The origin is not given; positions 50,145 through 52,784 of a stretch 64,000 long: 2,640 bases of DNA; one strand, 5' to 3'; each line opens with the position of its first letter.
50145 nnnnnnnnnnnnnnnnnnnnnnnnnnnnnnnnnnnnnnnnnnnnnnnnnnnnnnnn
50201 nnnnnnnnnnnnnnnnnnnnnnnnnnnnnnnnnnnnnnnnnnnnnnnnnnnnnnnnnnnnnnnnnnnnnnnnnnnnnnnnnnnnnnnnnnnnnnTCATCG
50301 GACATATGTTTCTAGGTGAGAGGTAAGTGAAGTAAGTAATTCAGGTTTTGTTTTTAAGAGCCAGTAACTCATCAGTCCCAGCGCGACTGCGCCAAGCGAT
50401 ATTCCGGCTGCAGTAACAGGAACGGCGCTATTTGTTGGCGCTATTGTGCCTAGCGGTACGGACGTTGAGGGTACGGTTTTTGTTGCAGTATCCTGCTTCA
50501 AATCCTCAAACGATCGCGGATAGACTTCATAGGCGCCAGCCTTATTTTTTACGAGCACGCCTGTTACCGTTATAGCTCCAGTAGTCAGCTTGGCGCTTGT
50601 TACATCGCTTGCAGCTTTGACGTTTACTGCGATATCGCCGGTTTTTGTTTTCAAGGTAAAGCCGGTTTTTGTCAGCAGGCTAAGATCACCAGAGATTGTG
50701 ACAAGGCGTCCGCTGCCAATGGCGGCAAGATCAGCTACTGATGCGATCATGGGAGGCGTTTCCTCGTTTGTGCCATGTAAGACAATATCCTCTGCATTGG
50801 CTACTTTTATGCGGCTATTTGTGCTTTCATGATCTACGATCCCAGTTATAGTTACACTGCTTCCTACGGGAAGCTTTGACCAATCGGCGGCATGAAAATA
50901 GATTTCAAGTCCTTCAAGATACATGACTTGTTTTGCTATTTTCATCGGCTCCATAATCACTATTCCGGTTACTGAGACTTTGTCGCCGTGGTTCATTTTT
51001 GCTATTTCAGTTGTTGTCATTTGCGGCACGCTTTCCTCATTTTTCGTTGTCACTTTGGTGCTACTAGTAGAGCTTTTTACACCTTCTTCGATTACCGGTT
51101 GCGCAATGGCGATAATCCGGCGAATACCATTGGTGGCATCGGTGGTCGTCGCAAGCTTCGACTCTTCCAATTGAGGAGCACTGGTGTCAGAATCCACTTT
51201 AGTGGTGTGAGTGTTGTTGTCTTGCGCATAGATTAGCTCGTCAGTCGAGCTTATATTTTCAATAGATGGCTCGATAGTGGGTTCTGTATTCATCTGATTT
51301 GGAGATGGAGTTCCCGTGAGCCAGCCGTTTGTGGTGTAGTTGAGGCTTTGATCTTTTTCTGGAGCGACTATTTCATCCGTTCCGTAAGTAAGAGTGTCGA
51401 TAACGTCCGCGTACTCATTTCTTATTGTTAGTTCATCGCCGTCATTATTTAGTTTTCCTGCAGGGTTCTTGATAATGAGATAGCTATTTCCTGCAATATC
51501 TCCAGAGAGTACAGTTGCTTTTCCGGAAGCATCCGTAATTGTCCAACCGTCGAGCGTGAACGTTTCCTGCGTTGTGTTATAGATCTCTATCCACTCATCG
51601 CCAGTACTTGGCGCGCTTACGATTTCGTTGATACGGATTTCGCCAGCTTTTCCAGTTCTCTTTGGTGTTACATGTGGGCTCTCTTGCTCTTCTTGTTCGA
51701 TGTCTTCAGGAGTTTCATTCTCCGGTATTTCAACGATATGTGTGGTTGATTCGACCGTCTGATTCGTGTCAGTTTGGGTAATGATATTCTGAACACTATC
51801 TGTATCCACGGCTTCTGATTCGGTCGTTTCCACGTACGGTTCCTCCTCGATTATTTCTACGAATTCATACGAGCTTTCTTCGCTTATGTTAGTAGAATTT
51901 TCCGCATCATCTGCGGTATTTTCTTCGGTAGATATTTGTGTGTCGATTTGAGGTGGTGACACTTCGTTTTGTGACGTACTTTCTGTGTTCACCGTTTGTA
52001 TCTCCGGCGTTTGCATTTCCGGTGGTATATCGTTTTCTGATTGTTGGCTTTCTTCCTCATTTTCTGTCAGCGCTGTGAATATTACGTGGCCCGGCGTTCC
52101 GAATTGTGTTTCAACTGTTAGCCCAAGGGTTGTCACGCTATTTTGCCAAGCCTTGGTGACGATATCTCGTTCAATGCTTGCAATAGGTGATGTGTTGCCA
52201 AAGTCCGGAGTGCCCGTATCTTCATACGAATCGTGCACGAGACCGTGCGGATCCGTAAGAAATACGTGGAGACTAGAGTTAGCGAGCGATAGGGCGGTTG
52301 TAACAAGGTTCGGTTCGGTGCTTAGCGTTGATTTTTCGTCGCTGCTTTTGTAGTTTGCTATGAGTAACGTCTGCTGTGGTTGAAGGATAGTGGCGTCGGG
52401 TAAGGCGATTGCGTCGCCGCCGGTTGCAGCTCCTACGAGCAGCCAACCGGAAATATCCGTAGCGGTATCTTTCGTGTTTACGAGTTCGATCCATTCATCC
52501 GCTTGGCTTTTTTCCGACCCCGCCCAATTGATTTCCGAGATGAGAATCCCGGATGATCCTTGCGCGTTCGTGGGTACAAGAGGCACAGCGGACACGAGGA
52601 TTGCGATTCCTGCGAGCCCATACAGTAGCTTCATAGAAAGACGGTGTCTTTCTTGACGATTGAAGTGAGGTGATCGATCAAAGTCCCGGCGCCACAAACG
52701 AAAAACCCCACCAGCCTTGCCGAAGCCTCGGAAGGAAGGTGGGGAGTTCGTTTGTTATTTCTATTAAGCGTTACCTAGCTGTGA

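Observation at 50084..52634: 800-aa surface protein with two lamin-tail domains, a long acidic low-complexity region and a C-terminal anchor, translationally coupled to a 73-aa partner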

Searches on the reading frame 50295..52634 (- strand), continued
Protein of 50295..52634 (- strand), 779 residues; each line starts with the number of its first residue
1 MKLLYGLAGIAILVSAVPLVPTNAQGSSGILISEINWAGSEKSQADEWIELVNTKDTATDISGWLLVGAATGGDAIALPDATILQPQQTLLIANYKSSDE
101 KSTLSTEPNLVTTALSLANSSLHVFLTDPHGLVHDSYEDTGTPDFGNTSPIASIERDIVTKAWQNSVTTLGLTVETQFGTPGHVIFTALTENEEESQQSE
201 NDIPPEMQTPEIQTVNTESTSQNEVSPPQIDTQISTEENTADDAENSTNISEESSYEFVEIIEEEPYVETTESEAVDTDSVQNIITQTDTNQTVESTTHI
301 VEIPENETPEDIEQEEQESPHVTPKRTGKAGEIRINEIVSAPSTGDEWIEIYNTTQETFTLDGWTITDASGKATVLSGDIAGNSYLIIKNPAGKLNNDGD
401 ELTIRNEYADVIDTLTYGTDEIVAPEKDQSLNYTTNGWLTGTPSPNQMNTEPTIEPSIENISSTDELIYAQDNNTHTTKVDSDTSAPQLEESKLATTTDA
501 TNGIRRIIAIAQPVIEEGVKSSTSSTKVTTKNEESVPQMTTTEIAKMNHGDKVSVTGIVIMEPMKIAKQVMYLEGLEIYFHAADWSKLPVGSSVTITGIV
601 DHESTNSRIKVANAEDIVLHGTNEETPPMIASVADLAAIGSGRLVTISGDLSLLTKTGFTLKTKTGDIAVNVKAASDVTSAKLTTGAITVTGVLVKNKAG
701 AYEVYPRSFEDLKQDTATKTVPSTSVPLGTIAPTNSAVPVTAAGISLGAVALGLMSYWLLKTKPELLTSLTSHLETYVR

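Call 71: find_encoding_contigs(protein=P0119, flank=3000, max_places=1)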
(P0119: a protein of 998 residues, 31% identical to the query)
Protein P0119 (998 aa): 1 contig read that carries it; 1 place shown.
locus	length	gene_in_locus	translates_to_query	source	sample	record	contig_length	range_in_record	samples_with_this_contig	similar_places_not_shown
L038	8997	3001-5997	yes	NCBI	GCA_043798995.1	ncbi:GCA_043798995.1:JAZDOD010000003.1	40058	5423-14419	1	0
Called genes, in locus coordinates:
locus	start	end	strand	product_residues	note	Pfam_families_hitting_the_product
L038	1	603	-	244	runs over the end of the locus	PF02463:SMC_N (faint), PF00005:ABC_tran, PF13304:AAA_21 (faint)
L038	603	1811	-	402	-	PF00579:tRNA-synt_1b, PF22421:SYY_C-terminal, PF01479:S4 (weak)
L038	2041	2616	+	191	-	PF01066:CDP-OH_P_transf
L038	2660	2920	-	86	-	-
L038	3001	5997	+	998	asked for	PF00932:LTD, PF00801:PKD, PF18911:PKD_4, PF00932:LTD, PF01336:tRNA_anti-codon (faint)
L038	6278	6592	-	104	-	-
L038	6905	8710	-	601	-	-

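Call 72: find_encoding_contigs(protein=P0098, flank=3000, max_places=1)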
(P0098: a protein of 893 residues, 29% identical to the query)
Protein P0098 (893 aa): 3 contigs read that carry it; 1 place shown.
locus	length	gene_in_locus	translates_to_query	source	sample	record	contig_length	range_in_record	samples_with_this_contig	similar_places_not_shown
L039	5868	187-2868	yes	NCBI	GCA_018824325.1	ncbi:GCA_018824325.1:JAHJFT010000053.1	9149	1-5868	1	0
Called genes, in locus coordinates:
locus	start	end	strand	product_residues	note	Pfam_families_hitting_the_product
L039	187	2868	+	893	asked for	PF00932:LTD, PF18911:PKD_4 (weak), PF00932:LTD, PF01336:tRNA_anti-codon (weak)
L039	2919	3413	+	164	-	PF01797:Y1_Tnp (weak)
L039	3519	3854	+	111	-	PF05635:23S_rRNA_IVP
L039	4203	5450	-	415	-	-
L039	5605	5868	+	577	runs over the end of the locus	PF14716:HHH_8, PF00633:HHH (faint), PF14520:HHH_5, PF14791:DNA_pol_B_thumb, PF02811:PHP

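Call 88: search_protein_families(library=phrogs, proteins=[window:50295-52634:-], max_evalue=0.01)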
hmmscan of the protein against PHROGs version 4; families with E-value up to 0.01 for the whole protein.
window:50295-52634:- (779 aa): 0 families

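Call 89: search_protein_families(library=padloc, proteins=[window:50295-52634:-], max_evalue=0.01)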
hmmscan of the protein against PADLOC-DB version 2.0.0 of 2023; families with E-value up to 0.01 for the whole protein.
window:50295-52634:- (779 aa): 0 families

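Call 90: find_encoding_contigs(protein=P0118, flank=3000, max_places=1)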
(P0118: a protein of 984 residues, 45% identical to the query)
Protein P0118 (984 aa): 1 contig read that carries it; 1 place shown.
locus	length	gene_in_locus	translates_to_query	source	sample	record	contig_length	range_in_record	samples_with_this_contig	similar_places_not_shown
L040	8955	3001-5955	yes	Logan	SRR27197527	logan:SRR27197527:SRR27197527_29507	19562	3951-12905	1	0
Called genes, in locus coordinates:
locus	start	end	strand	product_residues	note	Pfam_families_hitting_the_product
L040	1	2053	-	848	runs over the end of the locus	PF00521:DNA_topoisoIV, PF03989:DNA_gyraseA_C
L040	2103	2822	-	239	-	-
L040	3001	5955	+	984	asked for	PF00932:LTD, PF00801:PKD, PF18911:PKD_4, PF00932:LTD, PF01336:tRNA_anti-codon (faint)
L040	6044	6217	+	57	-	-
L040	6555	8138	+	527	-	-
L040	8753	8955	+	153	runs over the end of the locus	-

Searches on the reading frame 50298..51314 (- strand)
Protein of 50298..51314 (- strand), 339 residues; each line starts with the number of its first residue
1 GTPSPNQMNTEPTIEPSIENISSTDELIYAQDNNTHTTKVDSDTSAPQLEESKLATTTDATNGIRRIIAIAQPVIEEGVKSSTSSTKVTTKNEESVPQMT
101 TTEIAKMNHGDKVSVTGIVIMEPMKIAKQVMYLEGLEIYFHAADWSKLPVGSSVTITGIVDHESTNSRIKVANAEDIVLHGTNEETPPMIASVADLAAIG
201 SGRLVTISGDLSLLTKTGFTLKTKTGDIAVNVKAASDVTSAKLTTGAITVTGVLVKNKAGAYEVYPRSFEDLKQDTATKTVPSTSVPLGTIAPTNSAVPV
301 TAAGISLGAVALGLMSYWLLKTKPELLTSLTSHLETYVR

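Call 55: predict_structure(alignment_id=A5)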
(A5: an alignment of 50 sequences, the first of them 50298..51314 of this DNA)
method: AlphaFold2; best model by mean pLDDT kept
length: 339 residues; sequences in the alignment: 50
mean_pLDDT: 78.3   pTM: 0.60
mean pLDDT of the five models: 78.3, 77.9, 77.8, 77.8, 77.2
residues with pLDDT >= 90: 160; 70-90: 58; 50-70: 75; < 50: 46
segments of 3 or more residues with pLDDT < 50: 22-35, 40-42, 53-63, 296-299, 301-304
pLDDT, mean of each block of 10 residues (from residue 1): 63 68 45 48 50 46 57 60 55 84 95 97 93 96 87 97 93 95 92 97 98 94 98 87 93 96 96 81 62 50 54 83 80 73
secondary structure, 60 per line:
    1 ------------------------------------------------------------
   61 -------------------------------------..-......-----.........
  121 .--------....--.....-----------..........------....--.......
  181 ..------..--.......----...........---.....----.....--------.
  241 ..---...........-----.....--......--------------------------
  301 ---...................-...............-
elements in order: H101-106 E112-121 E130-133 E136-140 E152-161 E168-171 E177-182 H193-199 E204-214 E218-222 E227-231 E246-256 E262-266 E272-274 H304-322 H324-338

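Call 57: fold_search(model_id=the predicted structure, library=pdb)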
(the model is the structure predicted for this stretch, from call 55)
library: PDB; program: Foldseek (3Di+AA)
matches with E <= 10: 1216; with E <= 0.001: 16
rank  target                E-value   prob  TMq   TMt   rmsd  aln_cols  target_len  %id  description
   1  8c5z_A                1.1e-04  1.00  0.22  0.21  13.8       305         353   12  RPA tetrameric supercomplex with AROD-OB-1 (released 2023-05-10)
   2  8oej_A                1.4e-04  1.00  0.20  0.23  15.4       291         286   11  Extended RPA-DNA nucleoprotein filament (released 2023-05-10)
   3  8oej_D                1.6e-04  1.00  0.20  0.23  16.6       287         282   12  Extended RPA-DNA nucleoprotein filament (released 2023-05-10)
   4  3u58_C                2.4e-04  1.00  0.22  0.34  14.0       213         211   11  Crystal Structure of the Tetrahymena telomerase processivity factor Teb1 AB (released 2011-12-28)
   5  8i6k_A                4.0e-04  1.00  0.24  0.37   7.6       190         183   14  Structure of hMNDA HIN with dsDNA (released 2023-07-19)
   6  1jmc_A                4.0e-04  1.00  0.24  0.32   8.8       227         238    8  SINGLE STRANDED DNA-BINDING DOMAIN OF HUMAN REPLICATION PROTEIN A BOUND TO SINGLE STRANDED DNA, RPA70 SUBUNIT, RESIDUE (released 1997-10-16)
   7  4jbm_B                4.7e-04  1.00  0.27  0.40   7.0       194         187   15  Structure of murine DNA binding protein bound with ds DNA (released 2013-06-26)
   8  5z7d_A                6.2e-04  1.00  0.22  0.19  15.3       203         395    9  p204HINab-dsDNA complex structure (released 2019-01-30)
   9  1fgu_A                6.2e-04  1.00  0.19  0.25  11.7       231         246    9  SSDNA-BINDING DOMAIN OF THE LARGE SUBUNIT OF REPLICATION PROTEIN A (released 2001-02-07)
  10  5z7d_B                7.4e-04  1.00  0.24  0.21   7.5       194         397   10  p204HINab-dsDNA complex structure (released 2019-01-30)
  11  8aaj_A                7.4e-04  1.00  0.24  0.23  12.7       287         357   11  Crystal structure of the Pyrococcus abyssi RPA (apo form) (released 2023-05-03)
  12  7a05_MODEL_1_A        7.4e-04  0.97  0.17  0.29  16.6       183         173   16  NMR structure of D3-D4 domains of Vibrio vulnificus ribosomal protein S1 (released 2021-06-23)
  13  6kab_D                7.8e-04  1.00  0.20  0.14   5.2       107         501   17  Crystal structure of plasmodium lysyl-tRNA synthetase in complex with a cladosporin derivative 2 (released 2020-04-08)
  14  4jbj_B                8.8e-04  1.00  0.24  0.35   7.6       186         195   12  Structural mimicry for functional antagonism (released 2013-06-26)
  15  1fgu_B                9.3e-04  1.00  0.19  0.26  11.6       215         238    9  SSDNA-BINDING DOMAIN OF THE LARGE SUBUNIT OF REPLICATION PROTEIN A (released 2001-02-07)
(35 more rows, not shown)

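Call 79: search_solved_structures(query=A5, max_evalue=0.1)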
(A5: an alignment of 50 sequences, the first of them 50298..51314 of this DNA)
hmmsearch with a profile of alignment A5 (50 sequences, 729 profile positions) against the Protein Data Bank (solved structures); distinct sequences matched with E-value up to 0.1: 2.
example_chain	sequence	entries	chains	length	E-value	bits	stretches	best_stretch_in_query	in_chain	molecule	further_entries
1nnx_A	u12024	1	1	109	0.029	16.1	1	591-669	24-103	Protein ygiW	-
4gnx_A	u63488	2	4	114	0.092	14.4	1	589-645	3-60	Putative uncharacterized protein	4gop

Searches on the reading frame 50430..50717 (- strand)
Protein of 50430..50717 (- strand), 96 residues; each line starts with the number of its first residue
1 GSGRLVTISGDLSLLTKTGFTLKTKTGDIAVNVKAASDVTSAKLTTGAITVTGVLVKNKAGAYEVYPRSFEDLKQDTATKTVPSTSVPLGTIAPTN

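Call 70: search_protein_families(library=pfam, proteins=[window:50430-50717:-], max_evalue=1)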
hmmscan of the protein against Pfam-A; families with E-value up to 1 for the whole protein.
window:50430-50717:- (96 aa): 2 families
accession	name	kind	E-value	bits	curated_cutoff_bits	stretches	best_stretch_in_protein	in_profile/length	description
PF18942.5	DUF5689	-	0.01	16.1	28.6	1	20-72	164-216/217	Family of unknown function (DUF5689)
PF01336.31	tRNA_anti-codon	-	0.055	13.9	27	1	20-73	20-75/75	OB-fold nucleic acid binding domain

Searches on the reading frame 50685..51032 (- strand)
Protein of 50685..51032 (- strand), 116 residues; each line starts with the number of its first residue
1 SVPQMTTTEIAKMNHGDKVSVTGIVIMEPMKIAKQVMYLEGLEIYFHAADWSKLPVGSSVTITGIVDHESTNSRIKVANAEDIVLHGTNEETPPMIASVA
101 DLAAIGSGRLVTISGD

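Call 70: search_protein_families(library=pfam, proteins=[window:50685-51032:-], max_evalue=1)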
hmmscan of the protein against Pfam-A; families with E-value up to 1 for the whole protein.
window:50685-51032:- (116 aa): 4 families
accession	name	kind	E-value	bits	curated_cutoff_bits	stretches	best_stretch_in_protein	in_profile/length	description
PF18942.5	DUF5689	-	0.1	12.9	28.6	1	53-83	188-217/217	Family of unknown function (DUF5689)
PF19135.5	DUF5818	-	0.17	11.9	27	0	56-77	33-51/57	Protein of unknown function (DUF5818)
PF00337.29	Gal-bind_lectin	-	0.18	11.7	22.1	1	53-86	9-47/132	Galactoside-binding lectin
PF19087.6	DUF5776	-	0.19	12.3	27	0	52-79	29-56/67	Domain of unknown function (DUF5776)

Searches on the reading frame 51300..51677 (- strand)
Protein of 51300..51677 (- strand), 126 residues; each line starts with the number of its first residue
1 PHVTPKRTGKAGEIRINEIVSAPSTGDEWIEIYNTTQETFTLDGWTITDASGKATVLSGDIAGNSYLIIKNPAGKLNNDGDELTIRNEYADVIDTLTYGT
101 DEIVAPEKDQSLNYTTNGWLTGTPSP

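Call 70: search_protein_families(library=pfam, proteins=[window:51300-51677:-], max_evalue=1)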
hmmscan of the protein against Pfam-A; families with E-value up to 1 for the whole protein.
window:51300-51677:- (126 aa): 1 family
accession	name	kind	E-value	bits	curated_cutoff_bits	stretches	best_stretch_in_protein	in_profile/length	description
PF00932.25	LTD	-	1e-15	58.5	34.3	1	10-99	4-108/109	Lamin Tail Domain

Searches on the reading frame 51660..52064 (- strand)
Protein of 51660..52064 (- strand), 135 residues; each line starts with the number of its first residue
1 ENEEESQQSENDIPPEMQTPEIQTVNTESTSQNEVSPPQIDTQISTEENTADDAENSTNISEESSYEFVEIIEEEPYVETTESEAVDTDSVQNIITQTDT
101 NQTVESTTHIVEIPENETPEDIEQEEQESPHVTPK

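Call 70: search_protein_families(library=pfam, proteins=[window:51660-52064:-], max_evalue=1)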
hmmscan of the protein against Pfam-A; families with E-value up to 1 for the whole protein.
window:51660-52064:- (135 aa): 0 families
